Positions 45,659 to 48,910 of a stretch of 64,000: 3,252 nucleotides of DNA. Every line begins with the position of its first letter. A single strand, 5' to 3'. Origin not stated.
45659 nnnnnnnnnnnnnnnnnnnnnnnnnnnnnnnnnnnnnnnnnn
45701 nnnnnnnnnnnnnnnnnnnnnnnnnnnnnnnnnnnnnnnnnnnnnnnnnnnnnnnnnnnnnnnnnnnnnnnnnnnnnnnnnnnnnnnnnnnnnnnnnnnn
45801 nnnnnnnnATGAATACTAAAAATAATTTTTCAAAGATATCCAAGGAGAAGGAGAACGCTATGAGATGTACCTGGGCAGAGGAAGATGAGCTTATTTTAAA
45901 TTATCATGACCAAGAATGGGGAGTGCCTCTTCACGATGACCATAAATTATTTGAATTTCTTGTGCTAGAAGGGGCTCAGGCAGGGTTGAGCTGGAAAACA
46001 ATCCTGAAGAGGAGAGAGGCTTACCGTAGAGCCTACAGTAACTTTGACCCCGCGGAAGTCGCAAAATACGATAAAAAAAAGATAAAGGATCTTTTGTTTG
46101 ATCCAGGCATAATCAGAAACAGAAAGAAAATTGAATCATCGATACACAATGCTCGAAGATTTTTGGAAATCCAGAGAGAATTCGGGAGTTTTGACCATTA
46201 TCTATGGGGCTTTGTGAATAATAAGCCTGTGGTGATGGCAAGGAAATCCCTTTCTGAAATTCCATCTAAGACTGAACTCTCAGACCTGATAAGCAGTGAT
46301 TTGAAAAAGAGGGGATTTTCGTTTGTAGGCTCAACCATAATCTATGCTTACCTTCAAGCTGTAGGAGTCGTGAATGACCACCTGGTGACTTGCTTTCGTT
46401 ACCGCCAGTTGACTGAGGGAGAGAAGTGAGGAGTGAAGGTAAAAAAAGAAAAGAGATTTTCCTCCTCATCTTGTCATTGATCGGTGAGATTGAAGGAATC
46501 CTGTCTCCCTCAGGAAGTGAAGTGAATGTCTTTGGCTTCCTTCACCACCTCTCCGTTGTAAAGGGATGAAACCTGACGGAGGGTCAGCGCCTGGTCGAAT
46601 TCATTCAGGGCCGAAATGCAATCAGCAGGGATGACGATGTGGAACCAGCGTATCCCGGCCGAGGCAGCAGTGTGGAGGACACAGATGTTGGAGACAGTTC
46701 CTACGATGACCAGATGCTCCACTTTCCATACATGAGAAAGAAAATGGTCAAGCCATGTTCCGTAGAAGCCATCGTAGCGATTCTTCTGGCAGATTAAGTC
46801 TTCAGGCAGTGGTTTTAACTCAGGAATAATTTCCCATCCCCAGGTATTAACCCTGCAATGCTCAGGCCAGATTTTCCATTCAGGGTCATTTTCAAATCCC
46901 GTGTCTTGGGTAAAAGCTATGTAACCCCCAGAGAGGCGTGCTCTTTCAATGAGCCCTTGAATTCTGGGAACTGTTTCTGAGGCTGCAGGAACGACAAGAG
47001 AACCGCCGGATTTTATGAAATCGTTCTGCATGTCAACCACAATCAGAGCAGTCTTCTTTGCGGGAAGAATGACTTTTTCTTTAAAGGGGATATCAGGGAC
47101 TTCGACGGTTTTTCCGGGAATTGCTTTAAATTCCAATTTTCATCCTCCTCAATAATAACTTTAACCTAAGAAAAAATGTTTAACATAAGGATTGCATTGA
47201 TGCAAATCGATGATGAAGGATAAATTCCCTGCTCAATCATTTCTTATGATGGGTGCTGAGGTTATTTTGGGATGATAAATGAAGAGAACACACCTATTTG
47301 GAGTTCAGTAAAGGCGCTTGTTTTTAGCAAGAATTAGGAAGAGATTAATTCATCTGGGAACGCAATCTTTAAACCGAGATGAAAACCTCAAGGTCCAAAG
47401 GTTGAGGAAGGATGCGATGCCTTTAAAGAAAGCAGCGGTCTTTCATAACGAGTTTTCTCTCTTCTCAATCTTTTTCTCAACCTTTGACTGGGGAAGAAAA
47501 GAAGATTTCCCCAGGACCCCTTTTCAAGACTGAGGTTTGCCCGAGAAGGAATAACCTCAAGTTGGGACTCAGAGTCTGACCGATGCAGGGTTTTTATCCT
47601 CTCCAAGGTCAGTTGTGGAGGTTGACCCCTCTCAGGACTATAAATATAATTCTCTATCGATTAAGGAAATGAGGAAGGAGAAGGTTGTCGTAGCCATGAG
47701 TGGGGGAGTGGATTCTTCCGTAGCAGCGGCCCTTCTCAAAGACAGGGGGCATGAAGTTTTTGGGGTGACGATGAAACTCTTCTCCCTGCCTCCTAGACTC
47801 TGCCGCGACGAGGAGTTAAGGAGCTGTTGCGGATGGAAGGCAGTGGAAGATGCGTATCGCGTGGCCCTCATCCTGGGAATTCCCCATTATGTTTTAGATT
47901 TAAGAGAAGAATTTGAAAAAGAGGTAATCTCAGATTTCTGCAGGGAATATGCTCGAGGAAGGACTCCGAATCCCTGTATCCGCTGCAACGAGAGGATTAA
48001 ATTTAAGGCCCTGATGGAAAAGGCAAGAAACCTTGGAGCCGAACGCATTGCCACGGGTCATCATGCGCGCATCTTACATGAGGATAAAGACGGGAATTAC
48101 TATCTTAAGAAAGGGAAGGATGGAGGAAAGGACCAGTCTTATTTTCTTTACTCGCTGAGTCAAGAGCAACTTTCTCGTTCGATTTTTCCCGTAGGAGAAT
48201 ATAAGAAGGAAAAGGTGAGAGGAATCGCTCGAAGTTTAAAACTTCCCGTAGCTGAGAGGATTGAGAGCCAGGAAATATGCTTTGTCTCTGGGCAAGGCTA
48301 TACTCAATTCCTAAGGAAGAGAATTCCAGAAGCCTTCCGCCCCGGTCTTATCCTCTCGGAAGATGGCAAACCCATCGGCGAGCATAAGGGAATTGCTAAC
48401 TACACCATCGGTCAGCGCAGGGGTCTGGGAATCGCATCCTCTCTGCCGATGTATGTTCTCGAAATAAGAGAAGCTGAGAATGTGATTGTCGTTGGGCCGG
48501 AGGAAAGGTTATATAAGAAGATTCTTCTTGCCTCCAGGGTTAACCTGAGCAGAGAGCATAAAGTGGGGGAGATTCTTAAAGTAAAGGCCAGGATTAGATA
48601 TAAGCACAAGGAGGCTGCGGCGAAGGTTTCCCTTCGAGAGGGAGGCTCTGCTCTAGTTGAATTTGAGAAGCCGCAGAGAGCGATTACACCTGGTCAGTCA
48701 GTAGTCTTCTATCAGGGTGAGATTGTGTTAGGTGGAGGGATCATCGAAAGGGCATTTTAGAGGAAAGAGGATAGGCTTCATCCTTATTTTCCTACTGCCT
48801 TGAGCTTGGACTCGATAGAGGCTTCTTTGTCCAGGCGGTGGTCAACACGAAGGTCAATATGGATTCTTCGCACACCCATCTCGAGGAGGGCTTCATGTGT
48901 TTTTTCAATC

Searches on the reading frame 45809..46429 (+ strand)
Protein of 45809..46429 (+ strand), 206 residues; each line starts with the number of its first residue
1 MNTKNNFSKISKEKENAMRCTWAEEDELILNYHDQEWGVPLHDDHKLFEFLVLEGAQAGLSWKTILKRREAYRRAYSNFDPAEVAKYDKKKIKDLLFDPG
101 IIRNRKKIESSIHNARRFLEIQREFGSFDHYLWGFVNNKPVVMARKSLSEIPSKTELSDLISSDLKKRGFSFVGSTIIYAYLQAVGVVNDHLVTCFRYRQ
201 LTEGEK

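Call 44: search_protein_families(library=pfam, proteins=[window:45809-46429:+], max_evalue=0.00001)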
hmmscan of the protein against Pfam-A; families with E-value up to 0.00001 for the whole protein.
window:45809-46429:+ (206 aa): 1 family
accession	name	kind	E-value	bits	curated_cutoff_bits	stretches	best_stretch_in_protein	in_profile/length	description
PF03352.18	Adenine_glyco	-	4.7e-81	271.3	25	1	22-197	1-176/177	Methyladenine glycosylase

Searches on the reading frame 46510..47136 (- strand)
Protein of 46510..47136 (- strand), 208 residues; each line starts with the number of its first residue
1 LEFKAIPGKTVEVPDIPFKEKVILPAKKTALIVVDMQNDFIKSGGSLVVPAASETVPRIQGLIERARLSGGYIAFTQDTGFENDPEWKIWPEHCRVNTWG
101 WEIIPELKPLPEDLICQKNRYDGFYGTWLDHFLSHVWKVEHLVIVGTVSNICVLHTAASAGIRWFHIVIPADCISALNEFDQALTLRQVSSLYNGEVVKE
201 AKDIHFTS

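Call 44: search_protein_families(library=pfam, proteins=[window:46510-47136:-], max_evalue=0.00001)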
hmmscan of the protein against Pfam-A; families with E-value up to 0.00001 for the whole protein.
window:46510-47136:- (208 aa): 1 family
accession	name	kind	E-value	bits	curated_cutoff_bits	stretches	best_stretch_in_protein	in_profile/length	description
PF00857.26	Isochorismatase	-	3.1e-36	125.5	27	1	29-195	1-168/175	Isochorismatase domain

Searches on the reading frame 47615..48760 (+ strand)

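Call 44: search_protein_families(library=pfam, proteins=[window:47615-48760:+], max_evalue=0.00001)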
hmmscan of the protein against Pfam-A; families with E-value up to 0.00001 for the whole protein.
window:47615-48760:+ (381 aa): 3 families
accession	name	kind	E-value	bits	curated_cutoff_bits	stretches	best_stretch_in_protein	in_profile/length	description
PF03054.22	tRNA_Me_trans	-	1.1e-73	247.7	20.6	1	22-225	1-201/202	tRNA methyl transferase HUP domain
PF20258.4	tRNA_Me_trans_C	-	2.2e-20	73.2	20.6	1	302-377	2-77/77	Aminomethyltransferase beta-barrel domain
PF20259.3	tRNA_Me_trans_M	-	1.2e-17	63.7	27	1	231-294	2-65/66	tRNA methyl transferase PRC-barrel domain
